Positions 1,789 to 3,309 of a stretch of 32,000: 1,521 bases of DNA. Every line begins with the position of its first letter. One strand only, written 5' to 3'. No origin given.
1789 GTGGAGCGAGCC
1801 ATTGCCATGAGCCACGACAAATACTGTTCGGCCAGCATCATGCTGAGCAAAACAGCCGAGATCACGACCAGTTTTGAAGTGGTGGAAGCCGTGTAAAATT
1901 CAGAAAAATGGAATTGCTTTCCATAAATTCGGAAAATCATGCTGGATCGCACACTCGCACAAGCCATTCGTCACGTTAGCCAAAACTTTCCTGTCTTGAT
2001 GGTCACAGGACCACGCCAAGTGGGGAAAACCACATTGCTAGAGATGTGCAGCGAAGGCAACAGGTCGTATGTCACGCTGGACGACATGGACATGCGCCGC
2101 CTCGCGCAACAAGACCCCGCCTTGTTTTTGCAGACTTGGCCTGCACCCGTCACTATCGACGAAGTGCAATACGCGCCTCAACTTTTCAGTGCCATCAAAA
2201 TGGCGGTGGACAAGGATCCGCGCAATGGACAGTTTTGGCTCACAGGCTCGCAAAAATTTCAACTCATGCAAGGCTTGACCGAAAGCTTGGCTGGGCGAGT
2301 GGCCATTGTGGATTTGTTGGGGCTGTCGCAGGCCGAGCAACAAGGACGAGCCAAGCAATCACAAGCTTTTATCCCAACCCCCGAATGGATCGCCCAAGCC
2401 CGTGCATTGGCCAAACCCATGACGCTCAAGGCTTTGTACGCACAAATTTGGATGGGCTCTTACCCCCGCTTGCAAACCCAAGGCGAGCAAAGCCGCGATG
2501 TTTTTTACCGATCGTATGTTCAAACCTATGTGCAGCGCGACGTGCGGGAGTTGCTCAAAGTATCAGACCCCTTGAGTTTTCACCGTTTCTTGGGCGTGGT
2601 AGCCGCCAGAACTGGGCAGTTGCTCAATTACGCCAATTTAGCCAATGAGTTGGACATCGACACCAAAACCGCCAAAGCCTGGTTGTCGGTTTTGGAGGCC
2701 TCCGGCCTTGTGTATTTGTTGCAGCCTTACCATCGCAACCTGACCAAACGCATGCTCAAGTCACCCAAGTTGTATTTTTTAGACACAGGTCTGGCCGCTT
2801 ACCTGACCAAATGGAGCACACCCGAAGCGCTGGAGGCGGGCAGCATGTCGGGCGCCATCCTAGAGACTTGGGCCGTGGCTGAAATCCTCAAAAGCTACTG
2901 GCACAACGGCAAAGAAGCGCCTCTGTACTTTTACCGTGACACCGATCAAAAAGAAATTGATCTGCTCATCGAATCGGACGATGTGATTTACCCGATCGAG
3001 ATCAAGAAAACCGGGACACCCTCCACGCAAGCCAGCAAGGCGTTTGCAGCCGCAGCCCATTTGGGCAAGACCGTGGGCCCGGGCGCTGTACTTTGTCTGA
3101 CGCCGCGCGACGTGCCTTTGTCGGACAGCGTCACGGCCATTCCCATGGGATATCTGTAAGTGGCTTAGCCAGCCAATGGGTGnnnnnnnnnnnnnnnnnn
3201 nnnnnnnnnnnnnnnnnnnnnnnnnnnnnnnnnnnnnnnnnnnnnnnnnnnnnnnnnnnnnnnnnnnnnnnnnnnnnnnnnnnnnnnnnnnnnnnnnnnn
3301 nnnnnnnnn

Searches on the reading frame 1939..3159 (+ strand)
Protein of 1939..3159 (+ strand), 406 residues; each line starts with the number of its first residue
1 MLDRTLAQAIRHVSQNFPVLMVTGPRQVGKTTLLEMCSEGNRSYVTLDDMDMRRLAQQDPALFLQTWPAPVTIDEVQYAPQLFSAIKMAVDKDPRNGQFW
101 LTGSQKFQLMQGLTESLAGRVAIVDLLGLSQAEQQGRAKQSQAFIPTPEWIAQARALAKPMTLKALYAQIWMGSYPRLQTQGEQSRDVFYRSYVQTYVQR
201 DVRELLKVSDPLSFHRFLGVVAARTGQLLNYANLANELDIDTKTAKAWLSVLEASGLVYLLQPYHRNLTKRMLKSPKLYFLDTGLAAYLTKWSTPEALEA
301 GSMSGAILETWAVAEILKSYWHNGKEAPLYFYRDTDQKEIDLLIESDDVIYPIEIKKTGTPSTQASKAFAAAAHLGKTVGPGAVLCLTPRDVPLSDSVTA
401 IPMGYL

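Call 6: search_protein_families(library=pfam, proteins=[window:1939-3159:+])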
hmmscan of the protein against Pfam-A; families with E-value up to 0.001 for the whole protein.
window:1939-3159:+ (406 aa): 2 families
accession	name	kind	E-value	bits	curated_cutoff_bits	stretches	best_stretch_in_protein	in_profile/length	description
PF13635.12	DUF4143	-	3.6e-49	167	28.1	1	199-357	1-159/160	Domain of unknown function (DUF4143)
PF13173.12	AAA_14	-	1.1e-26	93.8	27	1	17-133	2-127/129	AAA domain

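Call 46: search_protein_families(library=padloc, proteins=[window:1939-3159:+], max_evalue=0.01)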
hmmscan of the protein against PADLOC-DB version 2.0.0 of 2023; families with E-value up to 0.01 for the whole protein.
window:1939-3159:+ (406 aa): 7 families
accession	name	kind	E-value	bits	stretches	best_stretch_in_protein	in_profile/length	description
PDLC04790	PDC-S01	-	2.3e-118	393.6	1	2-406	12-417/422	-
PDLC04789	PDC-S01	-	1.6e-61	206.4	1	1-372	1-355/375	-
PDLC04791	PDC-S01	-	1.9e-34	117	2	170-375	162-369/395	-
PDLC04787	PDC-S01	-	1.6e-29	101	1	3-392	12-391/412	-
PDLC04788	PDC-S01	-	5.8e-20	69.6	1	19-369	21-394/448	-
PDLC04786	PDC-S01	-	9.2e-16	55.6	1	248-374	274-403/439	-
PDLC04792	PDC-S01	-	1.8e-14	51.2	2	275-402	304-426/452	-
